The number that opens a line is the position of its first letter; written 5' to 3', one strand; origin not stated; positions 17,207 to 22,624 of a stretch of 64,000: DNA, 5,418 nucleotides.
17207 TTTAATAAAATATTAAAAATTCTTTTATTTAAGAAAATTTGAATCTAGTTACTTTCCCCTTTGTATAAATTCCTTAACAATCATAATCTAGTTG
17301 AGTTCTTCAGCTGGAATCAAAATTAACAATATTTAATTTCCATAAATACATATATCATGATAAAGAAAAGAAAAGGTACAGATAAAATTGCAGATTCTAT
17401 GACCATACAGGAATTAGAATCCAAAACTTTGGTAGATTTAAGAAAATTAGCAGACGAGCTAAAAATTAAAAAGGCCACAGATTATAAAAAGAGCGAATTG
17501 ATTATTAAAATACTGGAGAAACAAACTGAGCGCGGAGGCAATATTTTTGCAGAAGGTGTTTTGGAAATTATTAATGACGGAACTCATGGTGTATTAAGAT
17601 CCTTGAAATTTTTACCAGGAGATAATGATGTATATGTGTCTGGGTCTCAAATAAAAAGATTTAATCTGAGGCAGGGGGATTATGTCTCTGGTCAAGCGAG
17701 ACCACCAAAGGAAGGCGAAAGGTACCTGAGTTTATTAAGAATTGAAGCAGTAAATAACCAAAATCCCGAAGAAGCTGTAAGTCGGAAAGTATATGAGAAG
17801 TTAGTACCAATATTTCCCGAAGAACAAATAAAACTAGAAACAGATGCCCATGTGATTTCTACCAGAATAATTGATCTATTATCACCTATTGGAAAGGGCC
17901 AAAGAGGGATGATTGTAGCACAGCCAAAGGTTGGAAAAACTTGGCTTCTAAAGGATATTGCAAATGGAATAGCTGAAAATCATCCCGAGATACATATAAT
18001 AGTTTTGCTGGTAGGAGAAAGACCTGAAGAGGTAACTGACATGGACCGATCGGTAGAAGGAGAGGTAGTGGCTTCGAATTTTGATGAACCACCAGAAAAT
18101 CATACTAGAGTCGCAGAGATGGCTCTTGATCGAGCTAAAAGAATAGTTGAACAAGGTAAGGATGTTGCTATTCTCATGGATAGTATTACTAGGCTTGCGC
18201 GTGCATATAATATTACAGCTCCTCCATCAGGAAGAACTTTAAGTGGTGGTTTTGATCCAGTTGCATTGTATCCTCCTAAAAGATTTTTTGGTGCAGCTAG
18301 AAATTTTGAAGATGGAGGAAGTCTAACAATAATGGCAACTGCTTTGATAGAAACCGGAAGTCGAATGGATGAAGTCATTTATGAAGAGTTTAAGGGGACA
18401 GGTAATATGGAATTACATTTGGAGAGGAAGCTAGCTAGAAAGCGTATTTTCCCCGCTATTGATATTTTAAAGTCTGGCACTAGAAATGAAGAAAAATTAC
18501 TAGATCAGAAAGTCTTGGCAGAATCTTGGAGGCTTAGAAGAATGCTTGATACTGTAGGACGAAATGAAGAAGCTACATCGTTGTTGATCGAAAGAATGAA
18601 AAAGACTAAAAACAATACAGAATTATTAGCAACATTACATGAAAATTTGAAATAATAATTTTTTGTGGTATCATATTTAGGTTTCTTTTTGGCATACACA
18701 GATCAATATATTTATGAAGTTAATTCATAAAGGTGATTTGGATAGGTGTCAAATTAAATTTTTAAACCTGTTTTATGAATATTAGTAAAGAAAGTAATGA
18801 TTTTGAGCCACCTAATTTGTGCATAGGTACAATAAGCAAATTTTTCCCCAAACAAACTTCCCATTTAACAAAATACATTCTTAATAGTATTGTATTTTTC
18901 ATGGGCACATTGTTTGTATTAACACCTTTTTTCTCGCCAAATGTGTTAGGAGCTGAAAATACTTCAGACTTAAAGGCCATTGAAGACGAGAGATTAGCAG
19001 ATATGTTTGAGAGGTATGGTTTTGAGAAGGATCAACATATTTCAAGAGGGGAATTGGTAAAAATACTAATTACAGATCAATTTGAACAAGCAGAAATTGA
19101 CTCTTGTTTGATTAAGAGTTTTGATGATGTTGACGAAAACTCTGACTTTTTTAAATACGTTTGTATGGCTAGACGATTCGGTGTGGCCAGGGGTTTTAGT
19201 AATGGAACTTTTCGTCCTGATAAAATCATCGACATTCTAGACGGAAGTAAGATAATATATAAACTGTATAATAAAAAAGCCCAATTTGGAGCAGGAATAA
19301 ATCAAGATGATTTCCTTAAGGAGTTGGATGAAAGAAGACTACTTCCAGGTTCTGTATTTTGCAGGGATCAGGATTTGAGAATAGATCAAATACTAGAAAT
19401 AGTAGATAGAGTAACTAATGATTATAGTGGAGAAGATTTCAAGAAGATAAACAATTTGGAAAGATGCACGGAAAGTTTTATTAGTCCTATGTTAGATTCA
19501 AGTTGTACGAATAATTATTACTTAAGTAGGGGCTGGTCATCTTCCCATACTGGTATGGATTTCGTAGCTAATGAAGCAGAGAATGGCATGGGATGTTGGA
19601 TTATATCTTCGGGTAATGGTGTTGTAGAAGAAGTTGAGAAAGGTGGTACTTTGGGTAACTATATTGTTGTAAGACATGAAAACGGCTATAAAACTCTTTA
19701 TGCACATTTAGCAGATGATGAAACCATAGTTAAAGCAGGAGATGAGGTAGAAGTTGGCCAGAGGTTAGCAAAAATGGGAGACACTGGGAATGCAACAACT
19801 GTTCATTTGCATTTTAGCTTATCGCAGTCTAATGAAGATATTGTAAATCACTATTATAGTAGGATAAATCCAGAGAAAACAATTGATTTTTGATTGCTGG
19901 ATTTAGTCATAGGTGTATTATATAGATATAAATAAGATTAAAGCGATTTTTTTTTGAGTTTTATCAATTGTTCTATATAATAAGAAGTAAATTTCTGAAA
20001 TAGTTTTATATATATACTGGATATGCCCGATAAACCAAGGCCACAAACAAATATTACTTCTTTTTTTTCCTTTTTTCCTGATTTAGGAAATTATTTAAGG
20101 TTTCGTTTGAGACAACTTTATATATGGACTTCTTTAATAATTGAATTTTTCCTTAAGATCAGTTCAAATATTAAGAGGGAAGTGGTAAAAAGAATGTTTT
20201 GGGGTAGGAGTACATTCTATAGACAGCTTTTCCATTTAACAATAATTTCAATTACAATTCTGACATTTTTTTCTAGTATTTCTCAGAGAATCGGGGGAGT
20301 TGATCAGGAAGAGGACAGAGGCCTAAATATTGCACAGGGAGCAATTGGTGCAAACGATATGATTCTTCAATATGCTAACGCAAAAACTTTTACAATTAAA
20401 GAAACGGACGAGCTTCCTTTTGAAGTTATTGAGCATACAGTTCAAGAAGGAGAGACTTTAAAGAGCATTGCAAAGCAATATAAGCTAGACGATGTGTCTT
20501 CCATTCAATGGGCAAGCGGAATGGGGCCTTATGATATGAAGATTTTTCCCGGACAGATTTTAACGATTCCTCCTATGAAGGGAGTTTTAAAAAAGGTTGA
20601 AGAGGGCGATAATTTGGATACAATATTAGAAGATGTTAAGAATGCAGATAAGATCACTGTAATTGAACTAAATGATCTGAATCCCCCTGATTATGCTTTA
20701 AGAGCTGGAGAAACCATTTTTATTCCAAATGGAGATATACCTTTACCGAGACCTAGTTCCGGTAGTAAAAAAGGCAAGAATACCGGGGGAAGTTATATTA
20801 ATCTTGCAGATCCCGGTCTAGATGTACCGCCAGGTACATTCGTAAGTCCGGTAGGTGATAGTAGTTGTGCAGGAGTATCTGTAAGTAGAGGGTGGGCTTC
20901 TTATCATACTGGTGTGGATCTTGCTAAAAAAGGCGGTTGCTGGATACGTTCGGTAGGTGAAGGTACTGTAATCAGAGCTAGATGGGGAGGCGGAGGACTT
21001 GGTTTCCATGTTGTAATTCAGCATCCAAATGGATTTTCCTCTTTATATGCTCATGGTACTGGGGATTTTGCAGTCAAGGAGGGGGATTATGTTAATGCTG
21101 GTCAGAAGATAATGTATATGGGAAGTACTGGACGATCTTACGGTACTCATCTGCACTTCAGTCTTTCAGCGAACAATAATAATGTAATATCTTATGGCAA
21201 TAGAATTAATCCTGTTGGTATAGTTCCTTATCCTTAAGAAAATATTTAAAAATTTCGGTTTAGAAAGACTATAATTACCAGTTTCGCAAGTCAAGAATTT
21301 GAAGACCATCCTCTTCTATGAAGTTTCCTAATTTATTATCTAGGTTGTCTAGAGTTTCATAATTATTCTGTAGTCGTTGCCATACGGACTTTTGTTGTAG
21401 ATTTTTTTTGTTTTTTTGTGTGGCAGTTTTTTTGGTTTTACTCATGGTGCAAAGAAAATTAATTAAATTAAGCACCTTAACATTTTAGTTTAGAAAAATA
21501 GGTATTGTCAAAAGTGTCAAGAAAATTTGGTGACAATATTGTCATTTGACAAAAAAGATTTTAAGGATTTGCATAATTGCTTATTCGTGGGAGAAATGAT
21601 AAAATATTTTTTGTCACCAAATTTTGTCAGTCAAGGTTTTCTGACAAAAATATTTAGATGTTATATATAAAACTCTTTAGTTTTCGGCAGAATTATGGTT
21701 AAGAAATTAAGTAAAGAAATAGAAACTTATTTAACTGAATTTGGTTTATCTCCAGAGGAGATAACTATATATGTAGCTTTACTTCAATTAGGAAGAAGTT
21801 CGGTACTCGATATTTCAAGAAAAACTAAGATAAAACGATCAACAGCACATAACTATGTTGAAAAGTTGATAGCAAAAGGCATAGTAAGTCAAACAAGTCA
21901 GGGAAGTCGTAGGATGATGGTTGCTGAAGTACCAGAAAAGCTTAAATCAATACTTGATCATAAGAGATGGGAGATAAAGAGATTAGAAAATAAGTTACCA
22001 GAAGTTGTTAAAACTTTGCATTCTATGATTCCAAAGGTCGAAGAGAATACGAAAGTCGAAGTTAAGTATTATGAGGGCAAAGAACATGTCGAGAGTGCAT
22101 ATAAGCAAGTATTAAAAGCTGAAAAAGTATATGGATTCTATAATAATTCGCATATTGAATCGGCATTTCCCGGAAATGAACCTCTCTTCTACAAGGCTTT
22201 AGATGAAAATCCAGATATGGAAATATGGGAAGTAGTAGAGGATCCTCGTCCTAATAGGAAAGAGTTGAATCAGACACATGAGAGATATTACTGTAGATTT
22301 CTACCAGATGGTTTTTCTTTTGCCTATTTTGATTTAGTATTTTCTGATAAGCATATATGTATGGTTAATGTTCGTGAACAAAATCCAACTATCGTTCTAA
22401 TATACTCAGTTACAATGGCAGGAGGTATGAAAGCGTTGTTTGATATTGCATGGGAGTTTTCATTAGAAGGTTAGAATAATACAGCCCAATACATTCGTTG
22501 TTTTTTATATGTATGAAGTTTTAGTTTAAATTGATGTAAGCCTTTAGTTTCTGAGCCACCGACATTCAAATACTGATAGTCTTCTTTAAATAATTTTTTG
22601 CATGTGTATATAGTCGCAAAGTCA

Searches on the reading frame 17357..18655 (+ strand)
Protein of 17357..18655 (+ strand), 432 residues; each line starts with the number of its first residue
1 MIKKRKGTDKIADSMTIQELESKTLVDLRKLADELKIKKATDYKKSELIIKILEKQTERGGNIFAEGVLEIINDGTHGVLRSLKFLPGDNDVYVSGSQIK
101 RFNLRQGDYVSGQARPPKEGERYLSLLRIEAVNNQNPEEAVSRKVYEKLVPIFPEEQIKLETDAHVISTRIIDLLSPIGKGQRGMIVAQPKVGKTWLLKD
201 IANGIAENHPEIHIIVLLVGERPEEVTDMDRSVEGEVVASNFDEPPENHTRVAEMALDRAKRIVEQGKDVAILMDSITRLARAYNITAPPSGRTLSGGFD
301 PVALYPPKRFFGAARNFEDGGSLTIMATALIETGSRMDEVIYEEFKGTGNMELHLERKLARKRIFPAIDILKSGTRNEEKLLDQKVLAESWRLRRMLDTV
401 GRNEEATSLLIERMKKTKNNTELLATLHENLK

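Call 82: search_protein_families(library=pfam, max_evalue=0.00001, proteins=[window:17357-18655:+])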
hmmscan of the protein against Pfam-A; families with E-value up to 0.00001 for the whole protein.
window:17357-18655:+ (432 aa): 3 families
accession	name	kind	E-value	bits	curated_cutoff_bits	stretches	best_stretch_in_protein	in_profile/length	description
PF00006.31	ATP-synt_ab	-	2.7e-31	109.3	29.5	1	169-373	2-211/213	ATP synthase alpha/beta family, nucleotide-binding domain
PF07497.18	Rho_RNA_bind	-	1e-27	96.2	27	1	66-138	2-73/73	Rho termination factor, RNA-binding domain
PF07498.18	Rho_N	-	5.2e-13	49.2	24.9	1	19-61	1-43/43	Rho termination factor, N-terminal domain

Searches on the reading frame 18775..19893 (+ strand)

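Call 82: search_protein_families(library=pfam, max_evalue=0.00001, proteins=[window:18775-19893:+])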
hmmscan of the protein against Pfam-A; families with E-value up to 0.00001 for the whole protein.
window:18775-19893:+ (372 aa): 2 families
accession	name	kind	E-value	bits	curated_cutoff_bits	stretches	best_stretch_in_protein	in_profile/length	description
PF01551.29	Peptidase_M23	-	4e-22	78.7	28.7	1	257-354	2-92/96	Peptidase family M23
PF00395.25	SLH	-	9.9e-07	29.1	20.8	1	115-152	1-38/44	S-layer homology domain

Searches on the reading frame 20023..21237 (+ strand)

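Call 82: search_protein_families(library=pfam, max_evalue=0.00001, proteins=[window:20023-21237:+])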
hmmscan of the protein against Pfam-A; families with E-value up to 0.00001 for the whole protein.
window:20023-21237:+ (404 aa): 2 families
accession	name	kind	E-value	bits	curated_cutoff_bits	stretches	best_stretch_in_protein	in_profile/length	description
PF01551.29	Peptidase_M23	-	3.5e-24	85.2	28.7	1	294-388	2-94/96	Peptidase family M23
PF01476.26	LysM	-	5e-13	49.2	20.9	1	138-183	1-43/43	LysM domain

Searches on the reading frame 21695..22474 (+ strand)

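Call 83: search_protein_families(library=pfam, max_evalue=0.00001, proteins=[window:21695-22474:+])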
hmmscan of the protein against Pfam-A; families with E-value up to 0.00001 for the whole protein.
window:21695-22474:+ (259 aa): 1 family
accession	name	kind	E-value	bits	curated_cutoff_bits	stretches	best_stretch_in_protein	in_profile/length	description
PF01978.25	TrmB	-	2.2e-12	47.1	25.6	1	13-76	1-63/68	Sugar-specific transcriptional regulator TrmB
